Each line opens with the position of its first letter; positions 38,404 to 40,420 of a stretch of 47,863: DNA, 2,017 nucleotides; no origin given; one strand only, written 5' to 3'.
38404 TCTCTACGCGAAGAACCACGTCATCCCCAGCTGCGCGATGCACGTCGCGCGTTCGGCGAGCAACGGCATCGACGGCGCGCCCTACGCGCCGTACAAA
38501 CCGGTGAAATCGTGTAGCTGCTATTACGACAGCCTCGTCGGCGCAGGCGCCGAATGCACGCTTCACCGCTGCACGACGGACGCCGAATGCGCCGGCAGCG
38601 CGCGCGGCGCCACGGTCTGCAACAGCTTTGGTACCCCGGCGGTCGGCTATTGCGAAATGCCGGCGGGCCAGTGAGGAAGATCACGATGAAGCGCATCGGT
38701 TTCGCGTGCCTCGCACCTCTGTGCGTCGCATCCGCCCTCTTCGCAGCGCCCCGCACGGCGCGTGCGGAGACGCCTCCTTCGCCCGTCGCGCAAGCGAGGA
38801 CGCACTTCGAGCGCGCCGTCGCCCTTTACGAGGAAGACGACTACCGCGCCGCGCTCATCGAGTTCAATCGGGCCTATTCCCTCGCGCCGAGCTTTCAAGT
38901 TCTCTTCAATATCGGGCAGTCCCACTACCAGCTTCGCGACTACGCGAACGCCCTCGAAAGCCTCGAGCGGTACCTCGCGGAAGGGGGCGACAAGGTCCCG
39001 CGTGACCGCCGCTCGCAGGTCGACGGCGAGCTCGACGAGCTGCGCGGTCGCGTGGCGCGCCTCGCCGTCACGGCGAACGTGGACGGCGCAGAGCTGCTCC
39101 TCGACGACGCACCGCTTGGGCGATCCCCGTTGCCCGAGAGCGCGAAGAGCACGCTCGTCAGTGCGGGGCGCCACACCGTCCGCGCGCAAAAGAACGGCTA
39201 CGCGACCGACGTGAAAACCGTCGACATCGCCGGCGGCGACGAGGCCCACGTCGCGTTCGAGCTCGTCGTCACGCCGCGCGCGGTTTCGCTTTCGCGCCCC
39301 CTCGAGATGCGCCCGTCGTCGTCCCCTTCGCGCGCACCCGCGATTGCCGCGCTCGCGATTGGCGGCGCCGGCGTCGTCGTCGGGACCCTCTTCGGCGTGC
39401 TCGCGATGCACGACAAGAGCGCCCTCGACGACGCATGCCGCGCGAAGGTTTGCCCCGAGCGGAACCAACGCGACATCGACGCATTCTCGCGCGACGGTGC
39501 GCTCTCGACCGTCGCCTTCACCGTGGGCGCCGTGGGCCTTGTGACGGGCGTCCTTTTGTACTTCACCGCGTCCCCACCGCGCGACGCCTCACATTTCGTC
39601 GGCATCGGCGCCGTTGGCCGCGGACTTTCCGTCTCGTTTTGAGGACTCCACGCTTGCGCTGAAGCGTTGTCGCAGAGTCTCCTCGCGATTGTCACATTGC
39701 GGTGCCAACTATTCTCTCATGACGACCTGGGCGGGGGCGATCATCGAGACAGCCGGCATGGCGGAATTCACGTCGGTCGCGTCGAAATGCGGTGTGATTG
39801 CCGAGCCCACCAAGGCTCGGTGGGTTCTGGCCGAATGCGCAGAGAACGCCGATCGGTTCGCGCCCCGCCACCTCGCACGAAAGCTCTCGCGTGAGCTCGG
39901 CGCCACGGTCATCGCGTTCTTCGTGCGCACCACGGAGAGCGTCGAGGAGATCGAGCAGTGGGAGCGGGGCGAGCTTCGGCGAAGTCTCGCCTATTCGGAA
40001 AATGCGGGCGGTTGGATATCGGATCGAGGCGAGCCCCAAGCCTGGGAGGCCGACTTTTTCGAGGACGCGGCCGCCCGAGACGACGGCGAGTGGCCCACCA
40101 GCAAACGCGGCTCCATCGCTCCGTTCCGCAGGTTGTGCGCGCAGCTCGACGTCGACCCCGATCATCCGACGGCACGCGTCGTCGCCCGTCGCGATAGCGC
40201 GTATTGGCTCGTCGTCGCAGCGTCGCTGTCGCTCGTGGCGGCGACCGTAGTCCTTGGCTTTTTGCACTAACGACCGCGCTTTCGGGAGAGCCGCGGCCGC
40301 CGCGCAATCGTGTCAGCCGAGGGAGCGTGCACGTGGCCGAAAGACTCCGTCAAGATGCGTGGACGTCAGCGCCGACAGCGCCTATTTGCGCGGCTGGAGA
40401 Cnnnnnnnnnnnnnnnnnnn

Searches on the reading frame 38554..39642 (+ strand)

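Call 5: search_protein_families(library=pfam, proteins=[window:38554-39642:+], max_evalue=0.01)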
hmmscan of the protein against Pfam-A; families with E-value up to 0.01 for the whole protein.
window:38554-39642:+ (362 aa): 9 families
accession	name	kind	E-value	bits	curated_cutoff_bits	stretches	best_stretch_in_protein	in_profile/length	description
PF07719.23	TPR_2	-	2.8e-09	36.8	27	2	81-113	1-33/34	Tetratricopeptide repeat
PF00515.34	TPR_1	-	8.3e-07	29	27.8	1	116-140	3-27/34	Tetratricopeptide repeat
PF08308.17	PEGA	-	1.7e-06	28.2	20.8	1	169-237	3-67/71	PEGA domain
PF13181.12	TPR_8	-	1.3e-05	25.4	25.7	0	115-141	2-28/34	Tetratricopeptide repeat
PF13371.12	TPR_9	-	6.6e-05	23.3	35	0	120-147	35-62/73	Tetratricopeptide repeat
PF13432.12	TPR_16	-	6.9e-05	23.7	32.7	1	86-144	2-61/65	Tetratricopeptide repeat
PF13174.12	TPR_6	-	0.00092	20.1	26.3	0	115-142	1-28/33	Tetratricopeptide repeat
PF19733.4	DUF6223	-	0.0042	17.8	27.4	0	244-282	22-58/98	Family of unknown function (DUF6223)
PF13424.12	TPR_12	-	0.0051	17.4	30.1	0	116-142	47-73/77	Tetratricopeptide repeat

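Call 44: search_protein_families(library=ncbifam, proteins=[window:38554-39642:+], max_evalue=0.001)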
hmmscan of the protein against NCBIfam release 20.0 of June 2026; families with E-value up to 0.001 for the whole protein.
window:38554-39642:+ (362 aa): 1 family
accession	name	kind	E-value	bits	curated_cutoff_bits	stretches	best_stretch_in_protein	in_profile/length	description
TIGR02917.1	PEP_TPR_lipo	equivalog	0.00048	18.1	312.2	1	81-143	261-324/899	XrtA/PEP-CTERM system TPR-repeat protein PrsT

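Call 67: search_protein_families(library=padloc, proteins=[window:38554-39642:+], max_evalue=0.001)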
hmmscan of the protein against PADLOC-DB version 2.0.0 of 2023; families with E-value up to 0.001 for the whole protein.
window:38554-39642:+ (362 aa): 0 families

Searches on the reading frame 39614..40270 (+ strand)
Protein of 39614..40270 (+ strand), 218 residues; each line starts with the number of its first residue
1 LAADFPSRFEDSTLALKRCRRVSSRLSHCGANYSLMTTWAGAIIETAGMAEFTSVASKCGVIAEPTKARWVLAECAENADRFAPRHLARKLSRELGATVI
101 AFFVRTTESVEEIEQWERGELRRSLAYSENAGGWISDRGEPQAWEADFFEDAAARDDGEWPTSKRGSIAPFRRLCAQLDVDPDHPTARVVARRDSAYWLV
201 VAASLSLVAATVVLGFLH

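Call 5: search_protein_families(library=pfam, proteins=[window:39614-40270:+], max_evalue=0.01)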
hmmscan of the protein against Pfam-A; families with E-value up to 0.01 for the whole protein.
window:39614-40270:+ (218 aa): 1 family
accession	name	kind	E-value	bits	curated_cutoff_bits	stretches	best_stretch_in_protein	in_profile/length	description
PF21997.1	DUF6928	-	7.4e-09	35.9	27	1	75-154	71-150/202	Family of unknown function (DUF6928)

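Call 44: search_protein_families(library=ncbifam, proteins=[window:39614-40270:+], max_evalue=0.001)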
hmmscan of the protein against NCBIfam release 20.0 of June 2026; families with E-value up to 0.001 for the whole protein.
window:39614-40270:+ (218 aa): 0 families

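Call 67: search_protein_families(library=padloc, proteins=[window:39614-40270:+], max_evalue=0.001)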
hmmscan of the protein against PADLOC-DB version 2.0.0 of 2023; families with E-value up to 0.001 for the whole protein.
window:39614-40270:+ (218 aa): 0 families
